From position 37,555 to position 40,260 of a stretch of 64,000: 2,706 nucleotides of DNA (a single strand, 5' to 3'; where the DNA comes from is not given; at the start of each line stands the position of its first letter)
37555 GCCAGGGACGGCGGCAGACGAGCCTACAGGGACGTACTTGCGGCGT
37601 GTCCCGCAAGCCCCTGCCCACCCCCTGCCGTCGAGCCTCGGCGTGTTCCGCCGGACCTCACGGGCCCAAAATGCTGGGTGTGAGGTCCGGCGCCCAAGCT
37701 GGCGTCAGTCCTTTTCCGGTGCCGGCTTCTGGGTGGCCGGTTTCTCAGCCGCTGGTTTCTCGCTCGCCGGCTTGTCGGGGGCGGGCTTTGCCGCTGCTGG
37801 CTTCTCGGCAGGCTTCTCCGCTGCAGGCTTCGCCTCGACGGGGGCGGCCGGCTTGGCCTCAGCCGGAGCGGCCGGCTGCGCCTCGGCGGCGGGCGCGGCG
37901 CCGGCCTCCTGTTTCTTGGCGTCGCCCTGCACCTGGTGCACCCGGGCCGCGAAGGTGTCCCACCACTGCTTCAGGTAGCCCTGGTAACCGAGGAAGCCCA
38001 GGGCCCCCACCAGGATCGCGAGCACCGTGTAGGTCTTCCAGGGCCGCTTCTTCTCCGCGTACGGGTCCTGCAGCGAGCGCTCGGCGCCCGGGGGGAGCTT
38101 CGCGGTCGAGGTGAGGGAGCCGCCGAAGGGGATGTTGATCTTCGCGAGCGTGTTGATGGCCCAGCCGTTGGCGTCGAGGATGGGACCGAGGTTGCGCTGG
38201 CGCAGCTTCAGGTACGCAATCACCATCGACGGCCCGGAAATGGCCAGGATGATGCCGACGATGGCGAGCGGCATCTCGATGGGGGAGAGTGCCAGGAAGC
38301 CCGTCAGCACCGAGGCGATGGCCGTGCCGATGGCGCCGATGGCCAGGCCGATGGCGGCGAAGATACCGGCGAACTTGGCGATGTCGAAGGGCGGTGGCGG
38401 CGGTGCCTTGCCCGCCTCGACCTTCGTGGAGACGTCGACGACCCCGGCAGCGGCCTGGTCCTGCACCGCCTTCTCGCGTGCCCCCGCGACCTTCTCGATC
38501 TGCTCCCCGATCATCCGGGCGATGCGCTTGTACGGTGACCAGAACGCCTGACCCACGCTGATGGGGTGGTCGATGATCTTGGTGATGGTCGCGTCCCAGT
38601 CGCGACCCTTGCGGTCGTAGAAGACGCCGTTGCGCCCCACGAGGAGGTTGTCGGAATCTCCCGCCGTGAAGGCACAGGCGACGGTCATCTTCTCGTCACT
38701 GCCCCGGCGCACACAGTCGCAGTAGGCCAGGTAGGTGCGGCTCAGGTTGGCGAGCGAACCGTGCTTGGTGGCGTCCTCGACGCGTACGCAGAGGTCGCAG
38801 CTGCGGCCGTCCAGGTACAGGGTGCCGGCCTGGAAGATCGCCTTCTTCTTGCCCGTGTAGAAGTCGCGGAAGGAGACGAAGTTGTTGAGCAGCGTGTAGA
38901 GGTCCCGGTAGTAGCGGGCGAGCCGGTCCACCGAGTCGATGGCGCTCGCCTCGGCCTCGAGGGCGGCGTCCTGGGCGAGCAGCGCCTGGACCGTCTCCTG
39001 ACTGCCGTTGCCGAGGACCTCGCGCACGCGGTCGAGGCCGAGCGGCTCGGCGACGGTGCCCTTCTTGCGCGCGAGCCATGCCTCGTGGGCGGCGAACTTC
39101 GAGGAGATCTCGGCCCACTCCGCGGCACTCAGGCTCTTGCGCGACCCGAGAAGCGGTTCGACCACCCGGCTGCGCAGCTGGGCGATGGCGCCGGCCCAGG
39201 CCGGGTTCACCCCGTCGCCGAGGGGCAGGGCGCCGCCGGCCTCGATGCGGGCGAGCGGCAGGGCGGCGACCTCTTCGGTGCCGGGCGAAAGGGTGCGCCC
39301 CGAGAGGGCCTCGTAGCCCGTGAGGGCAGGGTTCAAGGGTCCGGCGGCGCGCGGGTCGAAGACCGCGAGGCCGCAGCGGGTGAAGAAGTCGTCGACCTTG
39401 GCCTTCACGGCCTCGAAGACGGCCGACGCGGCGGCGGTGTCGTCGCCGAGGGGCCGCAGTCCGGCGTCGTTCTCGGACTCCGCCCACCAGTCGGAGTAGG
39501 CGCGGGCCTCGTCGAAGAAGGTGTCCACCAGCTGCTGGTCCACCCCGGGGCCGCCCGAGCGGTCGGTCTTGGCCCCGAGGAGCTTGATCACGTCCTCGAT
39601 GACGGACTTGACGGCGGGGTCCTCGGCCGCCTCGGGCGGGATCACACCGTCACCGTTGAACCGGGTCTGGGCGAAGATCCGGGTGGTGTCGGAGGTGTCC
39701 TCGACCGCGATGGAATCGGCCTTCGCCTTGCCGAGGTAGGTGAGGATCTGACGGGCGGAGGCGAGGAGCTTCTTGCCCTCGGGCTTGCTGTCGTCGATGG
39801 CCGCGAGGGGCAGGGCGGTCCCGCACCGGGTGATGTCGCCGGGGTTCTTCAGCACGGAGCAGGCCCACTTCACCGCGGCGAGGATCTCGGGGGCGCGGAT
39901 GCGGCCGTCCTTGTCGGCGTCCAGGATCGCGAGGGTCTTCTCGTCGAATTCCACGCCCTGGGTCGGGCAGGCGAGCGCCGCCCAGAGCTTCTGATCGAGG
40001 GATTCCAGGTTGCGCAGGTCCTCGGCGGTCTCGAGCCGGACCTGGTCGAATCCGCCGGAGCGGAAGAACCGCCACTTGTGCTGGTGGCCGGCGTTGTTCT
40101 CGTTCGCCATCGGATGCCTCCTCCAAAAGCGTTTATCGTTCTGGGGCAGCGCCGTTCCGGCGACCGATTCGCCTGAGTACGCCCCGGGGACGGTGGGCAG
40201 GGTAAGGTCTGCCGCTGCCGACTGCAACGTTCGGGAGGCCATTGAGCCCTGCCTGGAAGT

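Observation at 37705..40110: Uncharacterised 801-aa EF-hand-containing, C-terminally membrane-anchored protein with a (A-x-K-P-A-x-E)n tail, divergently paired with the tandem UvrA-like gene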

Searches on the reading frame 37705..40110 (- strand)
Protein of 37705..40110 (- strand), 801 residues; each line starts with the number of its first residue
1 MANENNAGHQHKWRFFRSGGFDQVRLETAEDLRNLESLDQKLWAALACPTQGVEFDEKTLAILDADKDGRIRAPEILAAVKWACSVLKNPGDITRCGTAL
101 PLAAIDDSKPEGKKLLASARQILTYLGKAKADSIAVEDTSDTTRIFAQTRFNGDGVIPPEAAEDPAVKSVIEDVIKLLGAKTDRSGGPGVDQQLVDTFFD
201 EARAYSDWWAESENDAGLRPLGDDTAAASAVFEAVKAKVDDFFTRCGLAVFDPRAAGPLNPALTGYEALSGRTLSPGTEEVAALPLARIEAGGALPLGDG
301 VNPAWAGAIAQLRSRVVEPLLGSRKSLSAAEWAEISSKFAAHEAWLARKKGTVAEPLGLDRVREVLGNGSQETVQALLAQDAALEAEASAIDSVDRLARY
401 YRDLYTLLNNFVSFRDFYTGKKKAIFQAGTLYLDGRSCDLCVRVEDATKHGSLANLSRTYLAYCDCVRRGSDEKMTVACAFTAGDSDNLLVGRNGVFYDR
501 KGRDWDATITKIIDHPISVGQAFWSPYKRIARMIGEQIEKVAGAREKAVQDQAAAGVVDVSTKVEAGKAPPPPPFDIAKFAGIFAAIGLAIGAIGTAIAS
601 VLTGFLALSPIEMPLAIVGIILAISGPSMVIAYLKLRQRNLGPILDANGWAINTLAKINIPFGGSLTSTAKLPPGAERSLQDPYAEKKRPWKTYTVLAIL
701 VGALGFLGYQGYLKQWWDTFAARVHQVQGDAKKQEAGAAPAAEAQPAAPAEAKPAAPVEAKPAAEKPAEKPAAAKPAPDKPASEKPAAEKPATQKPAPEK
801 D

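Call 3: search_protein_families(library=pfam, proteins=[window:37705-40110:-], max_evalue=1)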
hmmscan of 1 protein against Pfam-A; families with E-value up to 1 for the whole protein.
window:37705-40110:- (801 aa): 1 family
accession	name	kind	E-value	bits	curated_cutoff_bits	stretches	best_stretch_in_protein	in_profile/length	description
PF02095.21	Extensin_1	-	0.086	13.1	105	1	749-797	69-115/171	Extensin-like protein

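Call 4: search_protein_families(library=ncbifam, proteins=[window:37705-40110:-], max_evalue=1)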
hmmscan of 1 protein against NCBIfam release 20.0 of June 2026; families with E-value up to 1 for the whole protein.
window:37705-40110:- (801 aa): 5 families
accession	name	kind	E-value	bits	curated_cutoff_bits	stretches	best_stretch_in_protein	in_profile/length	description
NF011492.0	PRK14900.1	equivalog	0.0092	13.9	1783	1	569-797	965-1034/1044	valine--tRNA ligase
NF040983.1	BimA_second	exception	0.047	12.5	600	1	729-798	73-152/381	trimeric autotransporter actin-nucleating factor BimA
NF033761.1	gliding_GltJ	equivalog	0.059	12.4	450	1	673-798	349-478/671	adventurous gliding motility protein GltJ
NF037978.1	T2SS_GspB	equivalog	0.18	12.1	100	1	688-779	7-96/179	type II secretion system assembly factor GspB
NF040486.1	SrfA_fam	subfamily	0.69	9.3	150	1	684-789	213-305/438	SrfA family protein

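Call 6: find_homologous_proteins(query=window:37927-40110:-)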
Query seq(728 aa) (728 aa): 8000 proteins with E <= 0.001 among 8000 candidates; the best 120 are listed.
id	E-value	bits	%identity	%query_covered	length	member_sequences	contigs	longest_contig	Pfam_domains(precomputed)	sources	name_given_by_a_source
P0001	0.0e+0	1631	99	100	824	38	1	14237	-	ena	-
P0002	0.0e+0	1331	79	100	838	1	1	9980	-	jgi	-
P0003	0.0e+0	1296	76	100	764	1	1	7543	-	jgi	jgi:hypothetical protein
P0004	0.0e+0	1292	77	100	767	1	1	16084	-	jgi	jgi:hypothetical protein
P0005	0.0e+0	1218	73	100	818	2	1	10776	-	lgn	-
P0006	0.0e+0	1183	72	98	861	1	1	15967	-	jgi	jgi:hypothetical protein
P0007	0.0e+0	1179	72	98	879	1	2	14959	-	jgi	jgi:hypothetical protein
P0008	0.0e+0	1161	72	97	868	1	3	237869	-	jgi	jgi:hypothetical protein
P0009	0.0e+0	1080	67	98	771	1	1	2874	-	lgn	-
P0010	0.0e+0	1080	66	99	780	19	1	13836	-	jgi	-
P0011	0.0e+0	1074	66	98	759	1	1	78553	-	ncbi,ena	-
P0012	0.0e+0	1071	65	99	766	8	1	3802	-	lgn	-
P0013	0.0e+0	1071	66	99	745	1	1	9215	-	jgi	jgi:hypothetical protein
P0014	0.0e+0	1070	66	98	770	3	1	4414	-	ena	-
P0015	0.0e+0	1069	65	99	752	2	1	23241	-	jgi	jgi:hypothetical protein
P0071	1.5e-297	1007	64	96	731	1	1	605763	-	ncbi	ncbi:MAG: hypothetical protein V9H25_12655 [Candidatus Competibacter sp.]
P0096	1.8e-294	997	62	97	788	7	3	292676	-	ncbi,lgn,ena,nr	ncbi:MAG: hypothetical protein IPJ05_13120 [Nitrosomonas sp.]|nr:hypothetical protein [Nitrosomonas 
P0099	3.1e-294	996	61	99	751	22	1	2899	-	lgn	-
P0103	5.5e-294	995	60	97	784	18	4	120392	-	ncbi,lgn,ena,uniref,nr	ncbi:MAG: hypothetical protein Q8L97_09125 [Nitrosomonas sp.]|uniref:hypothetical protein n=1 Tax=Ni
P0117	2.2e-291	986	62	97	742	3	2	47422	-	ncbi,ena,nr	ncbi:MAG TPA: hypothetical protein P5118_09245 [Planctomycetota bacterium]|nr:hypothetical protein [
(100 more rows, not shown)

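Call 11: find_encoding_contigs(protein=P0071, flank=8000, max_places=2)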
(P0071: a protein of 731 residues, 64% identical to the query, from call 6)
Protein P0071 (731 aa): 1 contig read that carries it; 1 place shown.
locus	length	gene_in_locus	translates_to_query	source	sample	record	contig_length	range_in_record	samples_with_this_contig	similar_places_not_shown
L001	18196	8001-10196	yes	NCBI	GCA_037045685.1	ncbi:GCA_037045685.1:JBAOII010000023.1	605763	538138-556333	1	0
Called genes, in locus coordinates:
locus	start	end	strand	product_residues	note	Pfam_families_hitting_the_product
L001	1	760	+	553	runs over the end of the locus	PF01266:DAO, PF13450:NAD_binding_8 (weak), PF16901:DAO_C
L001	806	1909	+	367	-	PF00005:ABC_tran, PF13304:AAA_21 (faint), PF08402:TOBE_2 (weak)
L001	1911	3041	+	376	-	PF00005:ABC_tran, PF17912:OB_MalK, PF08402:TOBE_2 (weak)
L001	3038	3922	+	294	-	PF00528:BPD_transp_1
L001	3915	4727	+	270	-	PF00528:BPD_transp_1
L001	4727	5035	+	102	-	PF09928:DUF2160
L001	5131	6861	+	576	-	-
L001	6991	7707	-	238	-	PF00230:MIP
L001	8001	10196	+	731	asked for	-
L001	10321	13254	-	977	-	PF00672:HAMP, PF08448:PAS_4 (weak), PF00512:HisKA, PF02518:HATPase_c, PF00072:Response_reg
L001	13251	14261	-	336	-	-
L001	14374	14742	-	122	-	PF00072:Response_reg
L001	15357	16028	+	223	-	PF01891:CbiM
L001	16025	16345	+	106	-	PF02553:CbiN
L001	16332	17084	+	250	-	PF02361:CbiQ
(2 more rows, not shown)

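Call 12: find_encoding_contigs(protein=P0096, flank=8000, max_places=2)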
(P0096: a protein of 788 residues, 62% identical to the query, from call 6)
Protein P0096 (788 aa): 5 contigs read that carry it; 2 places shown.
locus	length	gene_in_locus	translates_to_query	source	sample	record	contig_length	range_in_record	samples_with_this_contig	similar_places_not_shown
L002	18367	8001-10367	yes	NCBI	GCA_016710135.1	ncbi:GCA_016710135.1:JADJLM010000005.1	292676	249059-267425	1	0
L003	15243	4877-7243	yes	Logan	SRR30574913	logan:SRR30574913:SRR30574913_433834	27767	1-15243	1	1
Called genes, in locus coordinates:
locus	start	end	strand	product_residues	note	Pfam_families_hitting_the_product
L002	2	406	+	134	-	-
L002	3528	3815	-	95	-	-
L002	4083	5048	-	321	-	PF03734:YkuD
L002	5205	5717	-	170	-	PF03734:YkuD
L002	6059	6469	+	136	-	-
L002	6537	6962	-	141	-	PF21157:DksA_N, PF01258:zf-dskA_traR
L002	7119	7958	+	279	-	PF01678:DAP_epimerase, PF02567:PhzC-PhzF (weak), PF01678:DAP_epimerase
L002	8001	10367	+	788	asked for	-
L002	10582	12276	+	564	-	PF00664:ABC_membrane, PF00005:ABC_tran, PF02463:SMC_N (weak), PF13304:AAA_21 (weak)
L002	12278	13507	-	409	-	PF01743:PolyA_pol, PF12627:PolyA_pol_RNAbd, PF01966:HD (weak)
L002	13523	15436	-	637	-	PF14718:SLT_L, PF01464:SLT, PF27553:SLT_superhelical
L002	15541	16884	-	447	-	PF02812:ELFV_dehydrog_N, PF00208:ELFV_dehydrog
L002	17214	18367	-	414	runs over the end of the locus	-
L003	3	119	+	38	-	?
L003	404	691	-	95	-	-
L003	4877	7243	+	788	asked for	-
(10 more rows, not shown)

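Call 16: search_solved_structures(query=A1, max_evalue=1)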
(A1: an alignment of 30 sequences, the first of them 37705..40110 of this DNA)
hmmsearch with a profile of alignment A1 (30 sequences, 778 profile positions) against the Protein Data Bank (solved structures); distinct sequences matched with E-value up to 1: 5.
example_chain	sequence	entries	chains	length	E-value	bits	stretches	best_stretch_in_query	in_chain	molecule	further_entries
7kdd_A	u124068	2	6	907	0.031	15.6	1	586-642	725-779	Envelope glycoprotein B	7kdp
2opo_A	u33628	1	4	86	0.19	13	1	135-199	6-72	Polcalcin Che a 3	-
9qg9_9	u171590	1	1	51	0.21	12.9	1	591-635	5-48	Integral membrane protein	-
4yuu_Y1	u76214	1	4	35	0.32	12.3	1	610-641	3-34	Photosystem II reaction center protein Ycf12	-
8uzp_M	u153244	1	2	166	0.51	11.6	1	329-413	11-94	stem_mimetic_01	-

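Call 17: search_protein_families(library=padloc, proteins=[window:37705-40110:-], max_evalue=1)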
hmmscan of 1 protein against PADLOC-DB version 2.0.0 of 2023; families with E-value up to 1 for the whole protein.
window:37705-40110:- (801 aa): 0 families

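Call 18: find_encoding_contigs(protein=P0008, flank=9000, max_places=1)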
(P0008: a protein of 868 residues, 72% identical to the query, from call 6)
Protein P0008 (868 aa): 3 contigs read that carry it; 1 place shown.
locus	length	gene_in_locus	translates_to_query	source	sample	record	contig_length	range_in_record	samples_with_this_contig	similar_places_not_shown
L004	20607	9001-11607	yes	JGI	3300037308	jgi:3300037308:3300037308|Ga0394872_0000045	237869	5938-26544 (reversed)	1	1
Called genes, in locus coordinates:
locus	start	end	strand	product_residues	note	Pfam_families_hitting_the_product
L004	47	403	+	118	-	PF02152:FolB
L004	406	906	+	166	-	PF01288:HPPK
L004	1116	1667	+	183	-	PF14803:Zn_ribbon_Nudix, PF00293:NUDIX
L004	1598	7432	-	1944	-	PF00005:ABC_tran (faint), PF00931:NB-ARC (faint), PF01443:Viral_helicase1 (faint), PF01583:APS_kinase (faint), PF02463:SMC_N (faint), PF03193:RsgA_GTPase (faint), PF17755:UvrA_DNA-bind, PF17760:UvrA_inter, +17 more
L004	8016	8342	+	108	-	-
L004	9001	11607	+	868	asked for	-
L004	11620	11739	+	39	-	-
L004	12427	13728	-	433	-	PF00709:Adenylsucc_synt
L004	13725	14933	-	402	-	PF13393:tRNA-synt_His, PF27460:HisZ_C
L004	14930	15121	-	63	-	PF09838:DUF2065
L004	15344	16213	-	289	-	PF01145:Band_7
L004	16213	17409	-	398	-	PF12221:HflK_N, PF01145:Band_7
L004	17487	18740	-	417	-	PF13167:GTP-bdg_N, PF16360:GTP-bdg_M, PF01926:MMR_HSR1, PF02421:FeoB_N (weak)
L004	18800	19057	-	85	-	PF17209:Hfq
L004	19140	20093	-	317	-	PF01745:IPT (faint), PF01715:IPPT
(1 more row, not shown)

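Call 19: find_encoding_contigs(protein=P0004, flank=9000, max_places=1)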
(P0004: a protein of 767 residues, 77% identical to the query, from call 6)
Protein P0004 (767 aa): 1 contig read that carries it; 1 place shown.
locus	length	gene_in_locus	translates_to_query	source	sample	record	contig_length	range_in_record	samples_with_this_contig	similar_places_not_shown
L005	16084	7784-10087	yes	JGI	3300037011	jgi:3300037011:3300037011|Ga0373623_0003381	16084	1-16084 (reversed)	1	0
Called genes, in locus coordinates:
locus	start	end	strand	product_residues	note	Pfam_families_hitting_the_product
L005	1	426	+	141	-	?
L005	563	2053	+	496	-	PF03007:WS_DGAT_cat, PF06974:WS_DGAT_C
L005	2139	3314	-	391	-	PF01208:URO-D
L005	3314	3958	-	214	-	PF02607:B12-binding_2, PF02310:B12-binding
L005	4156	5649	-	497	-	-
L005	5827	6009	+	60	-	-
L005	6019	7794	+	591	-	PF00501:AMP-binding, PF13193:AMP-binding_C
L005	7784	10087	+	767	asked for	-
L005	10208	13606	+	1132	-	PF13191:AAA_16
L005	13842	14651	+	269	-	-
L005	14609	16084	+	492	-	?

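Call 20: find_encoding_contigs(protein=P0117, flank=9000, max_places=1)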
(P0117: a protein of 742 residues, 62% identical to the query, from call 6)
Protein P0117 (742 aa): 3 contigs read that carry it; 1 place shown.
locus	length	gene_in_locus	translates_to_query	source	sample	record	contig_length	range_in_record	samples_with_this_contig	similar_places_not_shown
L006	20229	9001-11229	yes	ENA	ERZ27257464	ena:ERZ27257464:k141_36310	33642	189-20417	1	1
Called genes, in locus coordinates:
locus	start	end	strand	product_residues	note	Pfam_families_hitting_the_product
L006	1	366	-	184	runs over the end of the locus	?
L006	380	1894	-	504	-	PF01225:Mur_ligase, PF08245:Mur_ligase_M, PF02875:Mur_ligase_C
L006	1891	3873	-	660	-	PF03717:PBP_dimer (weak), PF00905:Transpeptidase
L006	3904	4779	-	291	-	PF01795:Methyltransf_5, PF08242:Methyltransf_12 (faint), PF13649:Methyltransf_25 (faint)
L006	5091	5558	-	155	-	PF02381:MraZ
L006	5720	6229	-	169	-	PF02381:MraZ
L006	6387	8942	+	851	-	PF13567:DUF4131, PF03772:Competence, PF00753:Lactamase_B, PF12706:Lactamase_B_2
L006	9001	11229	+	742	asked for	-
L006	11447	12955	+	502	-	PF00884:Sulfatase, PF01663:Phosphodiest, PF16347:SGSH_C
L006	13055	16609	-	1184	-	PF07676:PD40 (faint), PF18582:HZS_alpha, PF08305:NPCBM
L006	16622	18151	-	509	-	PF02384:N6_Mtase, PF07669:Eco57I (weak), PF22837:M_Eco57I_C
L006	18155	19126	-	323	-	-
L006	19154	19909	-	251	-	PF00005:ABC_tran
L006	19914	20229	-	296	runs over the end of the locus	PF02405:MlaE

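Call 21: search_protein_representatives(protein=window:37924-40110:-)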
Query: 729 residues. Proteins with E-value up to 0.001 (for the whole library): 2899; up to 1e-10: 2249; up to 1e-30: 1113. The best 150 are listed.
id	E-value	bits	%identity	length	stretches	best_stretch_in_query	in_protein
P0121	5.0e-284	960.3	61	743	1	10-720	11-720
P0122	5.1e-267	904.1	56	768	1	9-719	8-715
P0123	3.5e-249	845.1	55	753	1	10-717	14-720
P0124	2.1e-244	829.3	55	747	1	12-717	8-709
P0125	1.9e-235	799.7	54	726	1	10-713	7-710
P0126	2.0e-233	793.0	52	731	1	12-713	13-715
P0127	9.8e-228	774.2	51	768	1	9-701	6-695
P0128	2.6e-225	766.2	49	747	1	7-717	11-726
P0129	1.3e-218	744.1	52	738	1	9-710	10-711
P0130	7.2e-218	741.6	53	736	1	9-711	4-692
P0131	4.1e-217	739.1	51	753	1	9-703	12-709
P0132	4.8e-215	732.3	51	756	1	6-709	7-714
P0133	9.0e-215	731.4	50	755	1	8-703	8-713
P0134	1.5e-212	724.0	48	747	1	8-720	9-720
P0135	1.7e-212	723.8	48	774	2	10-573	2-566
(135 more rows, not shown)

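Call 28: predict_structure(alignment_id=A1)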
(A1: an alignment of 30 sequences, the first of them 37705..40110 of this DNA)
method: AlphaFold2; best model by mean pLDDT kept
length: 801 residues; sequences in the alignment: 30
mean_pLDDT: 67.2   pTM: 0.46
mean pLDDT of the five models: 67.2, 65.9, 65.0, 64.7, 62.5
residues with pLDDT >= 90: 201; 70-90: 205; 50-70: 154; < 50: 241
segments of 3 or more residues with pLDDT < 50: 5-7, 18-21, 44-46, 412-439, 482-494, 516-531, 556-584, 586-588, 624-689, 731-801
pLDDT, mean of each block of 10 residues (from residue 1): 52 61 71 78 55 78 81 83 93 88 94 93 90 91 74 89 92 95 88 96 95 89 90 91 90 81 64 59 79 89 86 94 93 94 92 92 92 94 88 93 82 39 31 43 73 59 77 77 44 51 66 52 43 59 59 49 36 40 47 56 59 61 44 35 29 26 32 35 38 76 78 73 64 43 36 32 33 36 37 40 36
secondary structure, 60 per line:
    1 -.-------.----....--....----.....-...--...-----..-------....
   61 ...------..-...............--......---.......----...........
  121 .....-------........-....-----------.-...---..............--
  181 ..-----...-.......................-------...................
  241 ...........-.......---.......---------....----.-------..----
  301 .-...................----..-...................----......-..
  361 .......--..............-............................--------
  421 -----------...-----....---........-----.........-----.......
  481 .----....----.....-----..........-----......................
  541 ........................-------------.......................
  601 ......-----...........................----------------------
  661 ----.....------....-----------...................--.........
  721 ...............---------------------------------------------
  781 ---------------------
elements in order (helices of 4 or more, strands of 3 or more residues): E15-18 E21-24 H29-33 H57-63 H73-86 H90-95 E99-101 H110-125 E133-135 H136-140 H142-145 H165-178 E188-190 H192-214 H222-251 H253-259 H263-269 H279-282 H303-321 H329-347 H352-357 H359-367 H370-383 H385-412 E432-434 E440-443 H447-454 E460-468 E474-481 H486-489 E494-498 E504-513 H519-564 H578-606 H612-638 H665-669 H676-679 H691-709 H712-735

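Call 31: fold_search(model_id=the predicted structure, library=pdb)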
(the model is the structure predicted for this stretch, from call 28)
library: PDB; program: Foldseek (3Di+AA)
matches with E <= 10: 196; with E <= 0.001: 0
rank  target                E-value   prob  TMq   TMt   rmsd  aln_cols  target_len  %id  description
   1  7p3r_B                5.5e-01  0.05  0.05  0.10  29.8       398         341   10  Helical structure of the toxin MakA from Vibrio cholera (released 2022-02-23)
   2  6ek4_D                6.6e-01  0.08  0.08  0.15  27.6       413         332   10  PaxB from Photorhabdus luminescens (released 2018-05-16)
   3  9e5c_6b               7.9e-01  0.03  0.06  0.02  40.3       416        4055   13  Cryo-EM structure of 96 nm repeat of microtubule doublet from T. brucei flagellum (released 2025-03-12)
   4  7a27_GGG              1.0e+00  0.06  0.08  0.14  31.8       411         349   12  Structure of soluble SmhA crystal form 2 of the tripartite alpha-pore forming toxin, Smh, from Serratia marcescens. (released 2021-03-31)
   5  8rz8_A                1.1e+00  0.03  0.05  0.06  30.2       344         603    9  MutSbeta-ATPgS with straight MSH2 clamp (released 2024-11-13)
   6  6ek4_A                1.3e+00  0.06  0.08  0.16  31.2       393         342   11  PaxB from Photorhabdus luminescens (released 2018-05-16)
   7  7a0g_BBB              1.3e+00  0.04  0.06  0.12  32.6       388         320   10  Structure of the SmhB pore of the tripartite alpha-pore forming toxin, Smh, from Serratia marcescens. (released 2021-03-31)
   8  2nrj                  1.3e+00  0.04  0.06  0.12  33.7       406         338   12  Crystal Structure of Hemolysin binding component from Bacillus cereus (released 2006-11-14)
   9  7zjr                  1.3e+00  0.06  0.07  0.15  22.6       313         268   12  X-ray structure of the periplasmic region of PilJ from P. aeruginosa (released 2022-04-27)
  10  7a26_BBB              1.3e+00  0.04  0.06  0.12  32.9       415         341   12  Structure of soluble SmhA crystal form 1 of the tripartite alpha-pore forming toxin, Smh, from Serratia marcescens. (released 2021-03-31)
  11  7sqc_1Y               1.3e+00  0.03  0.06  0.13  37.6       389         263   12  Ciliary C1 central pair apparatus isolated from Chlamydomonas reinhardtii (released 2022-04-13)
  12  6v9z_A                1.4e+00  0.03  0.07  0.08  35.3       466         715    9  Cryo-EM structure of PCAT1 bound to its CtA peptide substrate (released 2020-01-22)
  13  7a26_FFF              1.5e+00  0.04  0.07  0.12  32.8       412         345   12  Structure of soluble SmhA crystal form 1 of the tripartite alpha-pore forming toxin, Smh, from Serratia marcescens. (released 2021-03-31)
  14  7a27_CCC              1.5e+00  0.03  0.07  0.11  33.0       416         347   13  Structure of soluble SmhA crystal form 2 of the tripartite alpha-pore forming toxin, Smh, from Serratia marcescens. (released 2021-03-31)
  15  7a0g_III              1.6e+00  0.06  0.08  0.17  27.8       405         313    8  Structure of the SmhB pore of the tripartite alpha-pore forming toxin, Smh, from Serratia marcescens. (released 2021-03-31)
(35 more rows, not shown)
